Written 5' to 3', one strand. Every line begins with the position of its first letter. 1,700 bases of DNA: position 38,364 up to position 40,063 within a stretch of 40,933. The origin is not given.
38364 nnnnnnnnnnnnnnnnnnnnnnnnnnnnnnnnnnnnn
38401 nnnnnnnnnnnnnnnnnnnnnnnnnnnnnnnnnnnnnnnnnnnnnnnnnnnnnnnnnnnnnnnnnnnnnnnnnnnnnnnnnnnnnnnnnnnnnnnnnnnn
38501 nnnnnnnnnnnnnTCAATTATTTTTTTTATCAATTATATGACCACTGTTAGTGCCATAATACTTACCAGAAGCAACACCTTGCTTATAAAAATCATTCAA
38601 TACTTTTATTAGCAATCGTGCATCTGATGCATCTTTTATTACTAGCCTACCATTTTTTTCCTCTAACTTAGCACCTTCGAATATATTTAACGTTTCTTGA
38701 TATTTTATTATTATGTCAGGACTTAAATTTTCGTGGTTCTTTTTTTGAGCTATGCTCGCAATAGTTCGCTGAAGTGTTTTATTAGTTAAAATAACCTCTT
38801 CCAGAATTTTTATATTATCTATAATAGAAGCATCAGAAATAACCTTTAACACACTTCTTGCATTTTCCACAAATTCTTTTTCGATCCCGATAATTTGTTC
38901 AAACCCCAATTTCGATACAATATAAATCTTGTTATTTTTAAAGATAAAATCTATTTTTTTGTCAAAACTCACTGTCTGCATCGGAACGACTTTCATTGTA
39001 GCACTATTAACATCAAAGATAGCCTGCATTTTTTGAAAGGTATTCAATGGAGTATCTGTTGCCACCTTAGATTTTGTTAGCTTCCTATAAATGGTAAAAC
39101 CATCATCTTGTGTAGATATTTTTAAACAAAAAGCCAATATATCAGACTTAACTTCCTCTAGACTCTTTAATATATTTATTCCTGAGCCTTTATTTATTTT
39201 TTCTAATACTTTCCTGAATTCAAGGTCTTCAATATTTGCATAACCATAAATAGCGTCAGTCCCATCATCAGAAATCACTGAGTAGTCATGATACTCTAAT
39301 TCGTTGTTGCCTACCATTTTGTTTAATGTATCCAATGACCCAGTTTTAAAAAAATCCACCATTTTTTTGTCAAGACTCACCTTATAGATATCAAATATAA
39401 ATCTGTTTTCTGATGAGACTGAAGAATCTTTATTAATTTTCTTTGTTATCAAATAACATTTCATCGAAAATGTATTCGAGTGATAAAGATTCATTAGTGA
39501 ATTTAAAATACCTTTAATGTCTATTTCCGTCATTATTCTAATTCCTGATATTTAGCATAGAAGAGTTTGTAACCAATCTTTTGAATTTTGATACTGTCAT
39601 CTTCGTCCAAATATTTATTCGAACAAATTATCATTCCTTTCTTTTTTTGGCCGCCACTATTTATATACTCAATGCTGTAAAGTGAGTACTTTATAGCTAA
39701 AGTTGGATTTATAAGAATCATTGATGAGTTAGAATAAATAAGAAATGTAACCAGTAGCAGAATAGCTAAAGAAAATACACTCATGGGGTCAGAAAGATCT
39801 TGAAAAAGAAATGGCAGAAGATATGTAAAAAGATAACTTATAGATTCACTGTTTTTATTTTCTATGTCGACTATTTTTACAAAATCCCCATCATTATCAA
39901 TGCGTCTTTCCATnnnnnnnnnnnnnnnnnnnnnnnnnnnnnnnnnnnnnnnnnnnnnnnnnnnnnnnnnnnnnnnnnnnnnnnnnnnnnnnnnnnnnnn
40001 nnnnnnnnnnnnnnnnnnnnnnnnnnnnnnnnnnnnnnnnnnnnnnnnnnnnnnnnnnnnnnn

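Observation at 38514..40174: Int-proximal cargo operon: 4-helix membrane protein plus 339-aa soluble protein, a candidate anti-phage system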

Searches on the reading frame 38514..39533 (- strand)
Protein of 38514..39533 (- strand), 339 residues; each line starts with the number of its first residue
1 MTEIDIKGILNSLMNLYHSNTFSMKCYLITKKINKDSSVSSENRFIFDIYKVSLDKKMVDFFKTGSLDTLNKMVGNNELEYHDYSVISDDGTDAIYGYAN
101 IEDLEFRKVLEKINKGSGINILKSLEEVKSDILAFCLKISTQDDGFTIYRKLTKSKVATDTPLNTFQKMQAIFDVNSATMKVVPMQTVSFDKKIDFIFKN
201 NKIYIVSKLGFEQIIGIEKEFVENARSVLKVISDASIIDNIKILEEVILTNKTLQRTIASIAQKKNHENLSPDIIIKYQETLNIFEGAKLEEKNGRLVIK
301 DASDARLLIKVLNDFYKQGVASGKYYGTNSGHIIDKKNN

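Call 3: search_protein_families(library=padloc, proteins=[window:38514-39533:-], max_evalue=1)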
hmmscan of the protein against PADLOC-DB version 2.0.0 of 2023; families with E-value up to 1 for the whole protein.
window:38514-39533:- (339 aa): 10 families
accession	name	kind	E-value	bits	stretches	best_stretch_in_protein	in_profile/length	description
PDLC00223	KwaB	-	1.3e-121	403.9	1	4-338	2-338/339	DUF4868 domain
PDLC00235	KwaB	-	1.2e-16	59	1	40-314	33-290/312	DUF4868 domain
PDLC00231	KwaB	-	3.2e-15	54.5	1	5-320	2-294/305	DUF4868 domain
PDLC00236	KwaB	-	1.6e-11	42.1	1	4-264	1-244/314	DUF4868 domain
PDLC00224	KwaB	-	1.7e-11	42.4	1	12-321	5-292/302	DUF4868 domain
PDLC00233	KwaB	-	5.8e-11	40.1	1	49-316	34-296/320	DUF4868 domain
PDLC00230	KwaB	-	6e-08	30.5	1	8-335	6-317/322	DUF4868 domain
PDLC00237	KwaB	-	1.2e-07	29.6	1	76-314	58-285/306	DUF4868 domain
PDLC00234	KwaB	-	1.3e-05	22.8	1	179-331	136-285/289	DUF4868 domain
PDLC00228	KwaB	-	4.8e-05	20.9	1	150-305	120-268/300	DUF4868 domain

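Call 4: search_protein_families(library=pfam, proteins=[window:38514-39533:-], max_evalue=1)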
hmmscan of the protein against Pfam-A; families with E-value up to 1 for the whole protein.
window:38514-39533:- (339 aa): 3 families
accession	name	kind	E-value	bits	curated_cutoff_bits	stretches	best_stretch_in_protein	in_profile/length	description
PF16162.10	KwaB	-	1.1e-14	55.3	26.3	1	130-316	2-180/186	Kiwa protein KwaB-like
PF08564.16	CDC37_C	-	0.0094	16.5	22.1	1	46-78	15-46/100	Cdc37 C terminal domain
PF03444.21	HrcA_DNA-bdg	-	0.14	12.2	21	1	7-37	7-37/79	Winged helix-turn-helix transcription repressor, HrcA DNA-binding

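Call 5: search_protein_families(library=ncbifam, proteins=[window:38514-39533:-], max_evalue=1)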
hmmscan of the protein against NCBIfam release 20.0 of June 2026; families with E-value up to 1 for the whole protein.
window:38514-39533:- (339 aa): 1 family
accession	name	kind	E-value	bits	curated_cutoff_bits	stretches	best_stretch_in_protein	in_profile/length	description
NF041623.1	KwaB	equivalog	1.9e-13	50.3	200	1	48-316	29-290/306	anti-phage protein KwaB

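Call 6: search_solved_structures(query=window:38514-39533:-, max_evalue=0.01, show_alignments=1)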
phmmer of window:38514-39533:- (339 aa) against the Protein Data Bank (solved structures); distinct sequences matched with E-value up to 0.01: 0.

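Call 23: find_homologous_proteins(query=window:38514-39533:-, max_evalue=0.001)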
Query window:38514-39533:- (339 aa): 26 proteins with E <= 0.001 among 3144 candidates.
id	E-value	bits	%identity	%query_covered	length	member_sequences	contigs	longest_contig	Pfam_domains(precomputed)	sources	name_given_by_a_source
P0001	9.7e-202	687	100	96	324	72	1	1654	PF16162.11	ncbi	ncbi:Kiwa anti-phage protein KwaB-like domain-containing protein, partial [Escherichia coli]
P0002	3.6e-150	517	74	99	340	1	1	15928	PF16162.11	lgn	-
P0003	8.2e-149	513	75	95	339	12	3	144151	PF16162.11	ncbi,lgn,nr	ncbi:DUF4868 domain-containing protein [Salmonella enterica]|nr:DUF4868 domain-containing protein [S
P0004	4.8e-141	487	66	100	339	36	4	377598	PF16162.11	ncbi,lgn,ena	ncbi:TPA: Kiwa anti-phage protein KwaB-like domain-containing protein [Klebsiella pneumoniae]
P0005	3.9e-136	471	65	100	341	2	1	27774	PF16162.11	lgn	-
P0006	7.2e-128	444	76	83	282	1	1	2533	PF16162.11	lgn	-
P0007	1.6e-125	436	76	83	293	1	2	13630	PF16162.11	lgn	-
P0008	7.5e-124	431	75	83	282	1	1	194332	PF16162.11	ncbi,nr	ncbi:hypothetical protein DKP45_16225 [Salmonella enterica subsp. diarizonae]|nr:hypothetical protei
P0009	7.6e-113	395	98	57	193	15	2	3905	-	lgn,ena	-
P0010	9.5e-96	339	79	61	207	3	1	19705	PF16162.11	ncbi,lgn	ncbi:Kiwa anti-phage protein KwaB-like domain-containing protein [Salmonella enterica]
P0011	1.2e-61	227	36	96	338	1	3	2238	PF16162.11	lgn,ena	-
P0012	1.0e-58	217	36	96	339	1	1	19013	PF16162.11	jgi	-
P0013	1.5e-58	217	35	95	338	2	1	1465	PF16162.11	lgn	-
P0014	1.6e-58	216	35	97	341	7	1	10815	PF16162.11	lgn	-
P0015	2.0e-58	216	37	92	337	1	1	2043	PF16162.11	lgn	-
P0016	3.7e-58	215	35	95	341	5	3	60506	PF16162.11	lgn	-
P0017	1.6e-57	213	37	97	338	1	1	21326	PF16162.11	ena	-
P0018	3.0e-56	209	36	92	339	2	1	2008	PF16162.11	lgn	-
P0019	4.6e-56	208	34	96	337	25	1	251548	PF16162.11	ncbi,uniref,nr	ncbi:Kiwa anti-phage protein KwaB-like domain-containing protein [Aeromonas veronii]|uniref:Kiwa ant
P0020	8.6e-56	207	36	96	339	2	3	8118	PF16162.11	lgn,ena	-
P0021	8.8e-56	207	35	96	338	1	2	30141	PF16162.11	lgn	-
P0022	4.5e-55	205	35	97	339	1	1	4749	PF16162.11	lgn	-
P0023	1.6e-54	203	36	97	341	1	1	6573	PF16162.11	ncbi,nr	ncbi:MAG: DUF4868 domain-containing protein [Candidatus Competibacteraceae bacterium]|nr:DUF4868 dom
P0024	1.3e-51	194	35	93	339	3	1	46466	PF16162.11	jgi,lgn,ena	jgi:hypothetical protein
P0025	3.0e-51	193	34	93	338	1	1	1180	PF16162.11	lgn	-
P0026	1.9e-23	101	26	93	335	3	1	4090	PF16162.11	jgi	-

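Call 29: search_solved_structures(query=A1, max_evalue=1, show_alignments=1)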
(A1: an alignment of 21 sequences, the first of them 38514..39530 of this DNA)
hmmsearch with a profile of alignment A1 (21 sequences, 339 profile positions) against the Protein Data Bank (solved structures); distinct sequences matched with E-value up to 1: 4.
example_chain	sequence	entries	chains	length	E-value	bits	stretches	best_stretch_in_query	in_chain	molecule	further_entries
9mrx_K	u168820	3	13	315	2e-06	30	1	88-326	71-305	Kiwa protein KwaB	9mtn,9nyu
9o0i_H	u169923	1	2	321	2.2e-06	29.8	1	88-326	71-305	Kiwa protein KwaB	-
2yuf_A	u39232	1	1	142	0.16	13.9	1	238-296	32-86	NGFI-A-binding protein 1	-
4hb1_A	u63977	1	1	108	0.48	12.3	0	241-285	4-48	DHP1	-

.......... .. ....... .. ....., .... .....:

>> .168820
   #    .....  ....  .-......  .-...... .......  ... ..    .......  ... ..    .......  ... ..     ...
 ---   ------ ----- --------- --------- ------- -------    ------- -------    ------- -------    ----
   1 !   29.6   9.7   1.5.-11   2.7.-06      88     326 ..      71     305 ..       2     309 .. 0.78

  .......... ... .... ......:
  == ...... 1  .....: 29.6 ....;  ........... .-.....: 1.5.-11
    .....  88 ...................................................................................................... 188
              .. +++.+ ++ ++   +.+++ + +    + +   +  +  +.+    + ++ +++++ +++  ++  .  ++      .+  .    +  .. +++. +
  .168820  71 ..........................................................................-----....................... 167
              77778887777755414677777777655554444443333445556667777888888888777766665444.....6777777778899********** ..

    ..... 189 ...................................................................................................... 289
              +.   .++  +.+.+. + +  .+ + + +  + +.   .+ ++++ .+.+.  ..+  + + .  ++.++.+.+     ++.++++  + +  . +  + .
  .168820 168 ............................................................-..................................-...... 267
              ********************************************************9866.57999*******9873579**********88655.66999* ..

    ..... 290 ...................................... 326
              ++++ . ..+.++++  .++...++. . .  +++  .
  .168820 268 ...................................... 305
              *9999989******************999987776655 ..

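Call 33: predict_structure(alignment_id=A1)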
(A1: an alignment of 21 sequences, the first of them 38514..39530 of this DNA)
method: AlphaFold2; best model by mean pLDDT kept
length: 338 residues; sequences in the alignment: 21
mean_pLDDT: 78.6   pTM: 0.69
mean pLDDT of the five models: 78.6, 78.5, 77.9, 76.9, 72.5
residues with pLDDT >= 90: 82; 70-90: 174; 50-70: 63; < 50: 19
segments of 3 or more residues with pLDDT < 50: 159-161, 167-174, 319-321
pLDDT, mean of each block of 10 residues (from residue 1): 84 94 92 77 85 85 90 90 67 82 84 84 80 92 92 60 51 49 61 87 87 77 85 89 89 80 71 79 79 89 88 64 52 53
secondary structure, 60 per line:
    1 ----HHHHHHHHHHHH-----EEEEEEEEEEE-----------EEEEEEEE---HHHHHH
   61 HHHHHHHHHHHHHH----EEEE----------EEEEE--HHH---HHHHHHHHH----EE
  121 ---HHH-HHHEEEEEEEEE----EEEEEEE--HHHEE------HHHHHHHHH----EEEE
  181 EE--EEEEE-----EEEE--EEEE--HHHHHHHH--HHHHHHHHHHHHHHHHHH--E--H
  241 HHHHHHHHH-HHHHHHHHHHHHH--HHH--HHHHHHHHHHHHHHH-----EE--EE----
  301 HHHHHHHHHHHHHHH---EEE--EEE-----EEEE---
elements in order: H5-16 E22-32 E44-51 H55-74 E79-82 E93-97 H106-114 E131-139 E144-150 H164-172 E177-182 E185-189 E195-198 E201-204 H207-214 H217-234 H240-249 H251-263 H271-285 H301-315 E319-321 E324-326 E332-335

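Call 34: search_protein_families(library=phrogs, proteins=[window:38514-39533:-], max_evalue=0.01)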
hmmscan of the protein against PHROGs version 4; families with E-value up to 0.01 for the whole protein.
window:38514-39533:- (339 aa): 1 family
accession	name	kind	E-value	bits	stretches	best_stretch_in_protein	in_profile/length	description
phrog_11123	-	unknown function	1.3e-06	29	1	5-319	9-310/322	-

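Call 39: fold_search(model_id=the predicted structure, library=pdb)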
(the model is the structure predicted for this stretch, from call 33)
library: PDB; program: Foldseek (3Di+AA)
matches with E <= 10: 377; with E <= 0.001: 6
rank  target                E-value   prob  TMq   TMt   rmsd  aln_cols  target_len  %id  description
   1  9mrx_D                6.2e-13  1.00  0.57  0.60   6.4       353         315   15  Cryo-EM structure of KwaA-KwaB complex (released 2025-08-06)
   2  9mtn_C                4.1e-12  1.00  0.54  0.59   6.8       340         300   14  Crystal structure of KwaB (released 2025-08-06)
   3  9nyu_A                1.4e-11  1.00  0.57  0.61   6.6       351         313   14  Crystal structure of KwaB dimer (released 2025-08-06)
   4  9mtn_B                2.0e-11  1.00  0.57  0.63   6.6       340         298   14  Crystal structure of KwaB (released 2025-08-06)
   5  9mtn_K                3.0e-11  1.00  0.56  0.62   6.5       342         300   14  Crystal structure of KwaB (released 2025-08-06)
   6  9mtn_A                2.0e-10  1.00  0.56  0.61   6.7       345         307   14  Crystal structure of KwaB (released 2025-08-06)
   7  6r4j_B                1.8e-02  0.07  0.10  0.07  20.8       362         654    9  Crystal structure of human GFAT-1 G451E in complex with UDP-GlcNAc (released 2020-01-15)
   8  6r4i_B                4.2e-02  0.06  0.10  0.07  21.3       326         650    8  Crystal structure of human GFAT-1 G461E (released 2020-01-15)
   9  6r4g_B                5.2e-02  0.06  0.10  0.07  21.1       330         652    8  Crystal structure of human GFAT-1 in complex with UDP-GlcNAc (released 2020-01-15)
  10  6r4e_B                5.9e-02  0.04  0.10  0.06  20.8       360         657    8  Crystal structure of human GFAT-1 in complex with Glucose-6-Phosphate and L-Glu (released 2020-01-15)
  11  6svq_A                7.0e-02  0.04  0.09  0.06  20.9       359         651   12  Crystal structure of human GFAT-1 G461E after UDP-GlcNAc soaking (released 2020-01-15)
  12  6r4i_A                7.4e-02  0.04  0.09  0.06  21.0       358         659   10  Crystal structure of human GFAT-1 G461E (released 2020-01-15)
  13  9e8z_C                7.8e-02  0.06  0.12  0.09  24.8       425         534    9  4-component structure of retron Ec83 (released 2025-07-02)
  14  6r4g_A                8.3e-02  0.05  0.09  0.06  22.1       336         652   10  Crystal structure of human GFAT-1 in complex with UDP-GlcNAc (released 2020-01-15)
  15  6svp_A                8.8e-02  0.04  0.09  0.06  21.5       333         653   11  Crystal structure of human GFAT-1 in complex with Glucose-6-Phosphate, L-Glu, and UDP-GlcNAc (released 2020-01-15)
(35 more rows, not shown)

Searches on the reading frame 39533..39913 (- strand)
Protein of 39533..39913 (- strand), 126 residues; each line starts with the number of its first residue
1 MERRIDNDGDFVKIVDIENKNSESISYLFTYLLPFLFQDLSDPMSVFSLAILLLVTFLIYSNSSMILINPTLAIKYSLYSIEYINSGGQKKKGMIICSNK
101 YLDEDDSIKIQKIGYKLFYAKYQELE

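Call 48: find_encoding_contigs(protein=window:39533-39913:-, flank=4000, max_places=10)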
Protein window:39533-39913:- (126 aa): 24 contigs read that carry it; 10 places shown.
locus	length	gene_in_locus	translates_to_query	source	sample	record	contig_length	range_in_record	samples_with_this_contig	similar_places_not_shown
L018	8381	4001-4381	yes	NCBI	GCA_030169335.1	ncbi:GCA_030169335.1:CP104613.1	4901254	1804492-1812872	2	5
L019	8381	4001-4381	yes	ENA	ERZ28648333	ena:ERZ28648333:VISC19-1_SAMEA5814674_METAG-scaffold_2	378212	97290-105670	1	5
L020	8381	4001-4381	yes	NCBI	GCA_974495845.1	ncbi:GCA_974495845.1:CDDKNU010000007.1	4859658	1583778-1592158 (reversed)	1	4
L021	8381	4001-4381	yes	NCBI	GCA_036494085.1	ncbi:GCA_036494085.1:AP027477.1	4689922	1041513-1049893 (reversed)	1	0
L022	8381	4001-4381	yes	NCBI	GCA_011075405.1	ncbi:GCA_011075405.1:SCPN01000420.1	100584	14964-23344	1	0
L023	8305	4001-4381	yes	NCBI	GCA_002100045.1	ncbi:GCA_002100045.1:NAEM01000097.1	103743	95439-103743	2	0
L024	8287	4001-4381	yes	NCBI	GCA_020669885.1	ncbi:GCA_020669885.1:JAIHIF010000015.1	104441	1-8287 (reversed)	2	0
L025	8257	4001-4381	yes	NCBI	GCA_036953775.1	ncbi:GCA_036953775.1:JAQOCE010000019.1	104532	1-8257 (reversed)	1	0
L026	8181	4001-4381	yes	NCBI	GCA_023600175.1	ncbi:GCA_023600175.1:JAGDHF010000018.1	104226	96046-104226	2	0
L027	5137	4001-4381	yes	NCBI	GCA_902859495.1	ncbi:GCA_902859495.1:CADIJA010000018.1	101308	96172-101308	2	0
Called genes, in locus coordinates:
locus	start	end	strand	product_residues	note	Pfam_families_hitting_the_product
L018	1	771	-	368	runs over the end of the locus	PF02540:NAD_synthase, PF02568:ThiI (weak), PF03054:tRNA_Me_trans, PF20259:tRNA_Me_trans_M, PF20258:tRNA_Me_trans_C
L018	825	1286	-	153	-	PF00293:NUDIX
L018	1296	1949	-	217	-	PF00849:PseudoU_synth_2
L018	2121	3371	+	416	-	PF00180:Iso_dh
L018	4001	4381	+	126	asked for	PF28043:KwaA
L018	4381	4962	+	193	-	-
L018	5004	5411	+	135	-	PF16162:KwaB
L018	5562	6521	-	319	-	-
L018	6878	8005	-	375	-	PF09003:Arm-DNA-bind_1, PF00589:Phage_integrase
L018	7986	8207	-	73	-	PF07825:Exc (weak)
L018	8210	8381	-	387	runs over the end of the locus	PF01527:HTH_Tnp_1, PF13276:HTH_21, PF00665:rve, PF13683:rve_3, PF13333:rve_2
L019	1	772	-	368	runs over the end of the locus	PF02540:NAD_synthase, PF02568:ThiI (weak), PF03054:tRNA_Me_trans, PF20259:tRNA_Me_trans_M, PF20258:tRNA_Me_trans_C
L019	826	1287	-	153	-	PF00293:NUDIX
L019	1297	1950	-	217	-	PF00849:PseudoU_synth_2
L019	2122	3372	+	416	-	PF00180:Iso_dh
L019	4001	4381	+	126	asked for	PF28043:KwaA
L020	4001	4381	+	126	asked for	PF28043:KwaA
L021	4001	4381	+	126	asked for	PF28043:KwaA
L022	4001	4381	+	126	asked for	PF28043:KwaA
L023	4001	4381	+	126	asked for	PF28043:KwaA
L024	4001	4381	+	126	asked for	PF28043:KwaA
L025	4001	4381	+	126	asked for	PF28043:KwaA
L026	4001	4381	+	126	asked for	PF28043:KwaA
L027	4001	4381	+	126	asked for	PF28043:KwaA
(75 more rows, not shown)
